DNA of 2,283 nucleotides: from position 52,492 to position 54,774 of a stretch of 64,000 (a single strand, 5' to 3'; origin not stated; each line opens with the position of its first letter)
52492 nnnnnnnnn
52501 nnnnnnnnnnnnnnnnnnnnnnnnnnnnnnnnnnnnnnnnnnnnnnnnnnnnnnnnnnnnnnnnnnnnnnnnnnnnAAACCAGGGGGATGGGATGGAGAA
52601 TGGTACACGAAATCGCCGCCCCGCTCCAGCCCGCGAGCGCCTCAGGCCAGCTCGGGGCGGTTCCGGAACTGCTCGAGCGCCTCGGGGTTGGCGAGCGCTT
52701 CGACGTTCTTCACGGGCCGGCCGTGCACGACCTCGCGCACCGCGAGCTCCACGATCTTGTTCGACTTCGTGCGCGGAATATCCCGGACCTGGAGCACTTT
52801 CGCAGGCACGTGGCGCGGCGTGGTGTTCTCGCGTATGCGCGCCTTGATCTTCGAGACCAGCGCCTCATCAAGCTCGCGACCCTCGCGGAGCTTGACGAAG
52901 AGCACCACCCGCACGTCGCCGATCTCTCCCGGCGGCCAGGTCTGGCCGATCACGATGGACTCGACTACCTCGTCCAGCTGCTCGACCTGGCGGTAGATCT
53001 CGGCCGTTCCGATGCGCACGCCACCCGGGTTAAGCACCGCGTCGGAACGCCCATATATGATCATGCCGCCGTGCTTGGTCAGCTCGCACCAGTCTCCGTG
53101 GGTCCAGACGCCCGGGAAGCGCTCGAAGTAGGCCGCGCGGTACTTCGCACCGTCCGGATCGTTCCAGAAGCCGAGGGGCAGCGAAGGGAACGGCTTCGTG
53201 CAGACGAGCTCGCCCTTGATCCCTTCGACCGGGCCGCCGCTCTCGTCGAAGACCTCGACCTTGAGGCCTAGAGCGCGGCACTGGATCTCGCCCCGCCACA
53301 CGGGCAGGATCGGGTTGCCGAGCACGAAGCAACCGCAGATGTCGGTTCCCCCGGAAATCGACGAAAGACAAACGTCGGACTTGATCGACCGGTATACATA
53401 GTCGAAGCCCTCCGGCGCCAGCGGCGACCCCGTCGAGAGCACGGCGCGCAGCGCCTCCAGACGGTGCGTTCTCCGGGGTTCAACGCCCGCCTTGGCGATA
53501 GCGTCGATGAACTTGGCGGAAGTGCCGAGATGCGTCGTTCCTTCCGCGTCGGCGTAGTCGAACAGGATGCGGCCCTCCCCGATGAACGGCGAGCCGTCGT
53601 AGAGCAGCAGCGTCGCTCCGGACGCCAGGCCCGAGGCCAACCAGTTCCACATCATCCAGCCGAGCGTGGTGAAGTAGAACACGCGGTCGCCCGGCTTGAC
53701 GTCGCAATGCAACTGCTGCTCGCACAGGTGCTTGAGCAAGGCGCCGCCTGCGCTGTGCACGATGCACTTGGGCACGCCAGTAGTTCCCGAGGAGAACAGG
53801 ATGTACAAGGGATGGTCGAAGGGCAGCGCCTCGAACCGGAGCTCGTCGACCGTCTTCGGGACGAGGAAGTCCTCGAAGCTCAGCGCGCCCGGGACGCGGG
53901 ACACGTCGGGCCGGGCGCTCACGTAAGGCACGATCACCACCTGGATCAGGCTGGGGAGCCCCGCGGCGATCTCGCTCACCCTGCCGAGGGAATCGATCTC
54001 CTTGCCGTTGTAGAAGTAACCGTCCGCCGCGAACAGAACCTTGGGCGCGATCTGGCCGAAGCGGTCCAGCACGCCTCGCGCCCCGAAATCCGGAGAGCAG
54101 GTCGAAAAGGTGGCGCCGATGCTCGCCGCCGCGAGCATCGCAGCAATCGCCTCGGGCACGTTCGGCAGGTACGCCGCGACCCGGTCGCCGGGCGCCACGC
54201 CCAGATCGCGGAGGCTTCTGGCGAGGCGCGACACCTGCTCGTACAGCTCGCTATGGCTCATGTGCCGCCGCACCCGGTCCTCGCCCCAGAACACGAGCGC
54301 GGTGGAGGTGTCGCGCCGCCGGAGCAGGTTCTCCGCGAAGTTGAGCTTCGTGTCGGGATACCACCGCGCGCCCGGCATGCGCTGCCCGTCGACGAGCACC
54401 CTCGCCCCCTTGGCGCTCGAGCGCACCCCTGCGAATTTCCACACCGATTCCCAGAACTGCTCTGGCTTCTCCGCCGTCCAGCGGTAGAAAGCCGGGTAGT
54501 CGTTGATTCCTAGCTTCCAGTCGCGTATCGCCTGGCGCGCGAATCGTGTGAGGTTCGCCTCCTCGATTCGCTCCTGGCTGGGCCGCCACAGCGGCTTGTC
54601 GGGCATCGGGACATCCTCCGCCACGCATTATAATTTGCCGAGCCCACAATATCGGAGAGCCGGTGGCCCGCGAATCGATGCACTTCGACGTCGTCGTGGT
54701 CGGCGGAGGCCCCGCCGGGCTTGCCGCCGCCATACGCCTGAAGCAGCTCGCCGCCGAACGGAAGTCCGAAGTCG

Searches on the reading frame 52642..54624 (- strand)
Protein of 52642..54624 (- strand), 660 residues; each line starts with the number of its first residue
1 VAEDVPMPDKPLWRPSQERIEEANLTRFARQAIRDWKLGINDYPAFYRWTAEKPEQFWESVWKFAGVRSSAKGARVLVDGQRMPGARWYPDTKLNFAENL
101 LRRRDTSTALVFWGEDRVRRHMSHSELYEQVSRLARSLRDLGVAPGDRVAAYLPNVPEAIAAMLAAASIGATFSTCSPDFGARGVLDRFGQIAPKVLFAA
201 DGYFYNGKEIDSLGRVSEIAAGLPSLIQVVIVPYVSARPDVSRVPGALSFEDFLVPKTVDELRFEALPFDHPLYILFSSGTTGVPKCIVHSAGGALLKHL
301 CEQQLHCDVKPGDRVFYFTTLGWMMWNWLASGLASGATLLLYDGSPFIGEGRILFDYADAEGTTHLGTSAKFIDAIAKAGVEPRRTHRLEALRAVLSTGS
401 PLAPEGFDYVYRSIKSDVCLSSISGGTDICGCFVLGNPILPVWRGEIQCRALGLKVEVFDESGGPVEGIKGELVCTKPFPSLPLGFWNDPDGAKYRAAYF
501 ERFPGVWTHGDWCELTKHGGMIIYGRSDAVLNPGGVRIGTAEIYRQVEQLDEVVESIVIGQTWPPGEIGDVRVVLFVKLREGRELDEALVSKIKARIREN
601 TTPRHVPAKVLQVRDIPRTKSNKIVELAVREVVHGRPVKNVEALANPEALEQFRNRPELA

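Call 78: search_protein_families(library=ncbifam, proteins=[window:52642-54624:-], max_evalue=1e-30)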
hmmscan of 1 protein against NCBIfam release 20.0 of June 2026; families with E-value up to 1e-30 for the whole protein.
window:52642-54624:- (660 aa): 10 families
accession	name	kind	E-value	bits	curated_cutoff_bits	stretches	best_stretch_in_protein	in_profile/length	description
NF002937.0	PRK03584.1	subfamily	3.5e-293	973.8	639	1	9-658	4-653/657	acetoacetate--CoA ligase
TIGR01217.1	ac_ac_CoA_syn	equivalog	1.2e-283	942.3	520.9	1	10-658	4-649/652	acetoacetate--CoA ligase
NF001208.0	PRK00174.1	subfamily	3.5e-90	303.1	657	1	21-655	7-643/649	acetate--CoA ligase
TIGR02188.1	Ac_CoA_lig_AcsA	equivalog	3.3e-88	296.5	724.95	1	40-654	4-627/629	acetate--CoA ligase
NF007815.0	PRK10524.1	equivalog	4.5e-58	197.3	955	1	42-655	3-625/629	propionate--CoA ligase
TIGR02316.1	propion_prpE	equivalog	6.9e-57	193.4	827.4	1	42-655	2-624/628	propionate--CoA ligase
NF003313.0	PRK04319.1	equivalog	2.2e-43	148.4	729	1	103-626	57-554/574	acetate--CoA ligase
NF004814.0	PRK06164.1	equivalog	2.1e-32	112.4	677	1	119-626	33-523/540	acyl-CoA synthetase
NF004837.0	PRK06187.1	subfamily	1.9e-31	108.9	476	1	101-634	18-523/531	long-chain-fatty-acid--CoA ligase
NF047394.1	AcylCoAsynMbcS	equivalog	2.6e-31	108.8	850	0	270-631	170-518/525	acyl-CoA synthetase MbcS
